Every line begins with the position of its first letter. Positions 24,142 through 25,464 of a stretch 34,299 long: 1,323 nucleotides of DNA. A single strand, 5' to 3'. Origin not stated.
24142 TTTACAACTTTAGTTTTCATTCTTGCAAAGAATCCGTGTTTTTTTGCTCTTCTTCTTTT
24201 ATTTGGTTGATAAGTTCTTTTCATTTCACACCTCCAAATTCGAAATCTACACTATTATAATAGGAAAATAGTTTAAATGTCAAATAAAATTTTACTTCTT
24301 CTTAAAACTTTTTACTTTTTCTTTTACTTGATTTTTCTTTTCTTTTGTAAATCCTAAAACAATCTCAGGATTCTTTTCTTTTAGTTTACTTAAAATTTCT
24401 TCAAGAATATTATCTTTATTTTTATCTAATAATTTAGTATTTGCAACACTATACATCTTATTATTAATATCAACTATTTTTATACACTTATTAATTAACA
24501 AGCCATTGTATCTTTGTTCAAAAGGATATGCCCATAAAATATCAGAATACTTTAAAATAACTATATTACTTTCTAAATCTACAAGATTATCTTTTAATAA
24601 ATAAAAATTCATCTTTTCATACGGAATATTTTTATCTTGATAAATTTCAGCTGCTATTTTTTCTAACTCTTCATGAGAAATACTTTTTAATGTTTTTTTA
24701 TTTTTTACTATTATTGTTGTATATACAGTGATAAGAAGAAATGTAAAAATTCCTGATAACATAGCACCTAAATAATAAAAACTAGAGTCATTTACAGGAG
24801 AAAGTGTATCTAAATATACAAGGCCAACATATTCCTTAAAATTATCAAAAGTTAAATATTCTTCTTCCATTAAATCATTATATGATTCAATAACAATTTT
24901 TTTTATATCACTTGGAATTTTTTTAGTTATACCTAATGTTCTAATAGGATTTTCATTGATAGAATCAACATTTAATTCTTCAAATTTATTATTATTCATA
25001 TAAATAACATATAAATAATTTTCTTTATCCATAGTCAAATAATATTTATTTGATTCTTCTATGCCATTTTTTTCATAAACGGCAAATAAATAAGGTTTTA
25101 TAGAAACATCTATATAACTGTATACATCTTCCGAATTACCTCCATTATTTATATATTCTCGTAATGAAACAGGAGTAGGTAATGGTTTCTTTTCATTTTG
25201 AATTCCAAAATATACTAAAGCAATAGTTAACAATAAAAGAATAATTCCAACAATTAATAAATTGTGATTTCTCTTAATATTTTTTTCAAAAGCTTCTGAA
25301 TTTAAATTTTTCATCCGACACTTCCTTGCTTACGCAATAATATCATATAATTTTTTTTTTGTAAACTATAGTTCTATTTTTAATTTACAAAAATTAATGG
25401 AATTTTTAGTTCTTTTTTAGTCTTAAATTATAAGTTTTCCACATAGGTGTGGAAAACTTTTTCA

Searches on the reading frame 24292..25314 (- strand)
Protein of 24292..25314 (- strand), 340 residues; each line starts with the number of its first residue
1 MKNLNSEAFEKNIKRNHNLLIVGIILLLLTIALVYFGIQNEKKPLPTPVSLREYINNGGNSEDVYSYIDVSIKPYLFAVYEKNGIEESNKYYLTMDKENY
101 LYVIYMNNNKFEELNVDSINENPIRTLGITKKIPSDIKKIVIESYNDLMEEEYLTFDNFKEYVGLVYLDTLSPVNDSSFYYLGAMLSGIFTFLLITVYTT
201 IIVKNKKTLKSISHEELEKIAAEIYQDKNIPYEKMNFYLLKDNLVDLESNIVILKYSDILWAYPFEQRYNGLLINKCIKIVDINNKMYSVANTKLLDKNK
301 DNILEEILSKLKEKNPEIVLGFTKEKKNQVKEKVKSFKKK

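Call 3: search_protein_families(library=pfam, proteins=[window:24292-25314:-], max_evalue=0.1)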
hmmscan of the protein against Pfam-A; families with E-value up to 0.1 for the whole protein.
window:24292-25314:- (340 aa): 4 families
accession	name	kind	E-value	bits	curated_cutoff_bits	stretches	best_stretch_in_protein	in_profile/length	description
PF00499.25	Oxidored_q3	-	0.025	14.7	33.2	0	178-240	73-137/146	NADH-ubiquinone/plastoquinone oxidoreductase chain 6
PF07666.16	MpPF26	-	0.035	14.6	37.2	1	10-36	47-73/75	M penetrans paralogue family 26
PF10225.14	NEMP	-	0.041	14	28.7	0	176-201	33-58/249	NEMP family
PF11381.13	DUF3185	-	0.099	13.1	25.3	0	21-40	2-21/59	Protein of unknown function (DUF3185)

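Call 4: search_protein_families(library=padloc, proteins=[window:24292-25314:-], max_evalue=0.1)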
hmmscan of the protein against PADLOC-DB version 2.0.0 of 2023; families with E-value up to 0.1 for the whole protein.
window:24292-25314:- (340 aa): 0 families

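Call 5: search_protein_families(library=ncbifam, proteins=[window:24292-25314:-], max_evalue=0.1)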
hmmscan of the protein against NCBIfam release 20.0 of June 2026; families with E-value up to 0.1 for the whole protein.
window:24292-25314:- (340 aa): 0 families

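Call 60: search_protein_families(library=phrogs, proteins=[window:24292-25314:-], max_evalue=0.01)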
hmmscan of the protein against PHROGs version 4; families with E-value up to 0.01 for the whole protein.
window:24292-25314:- (340 aa): 0 families
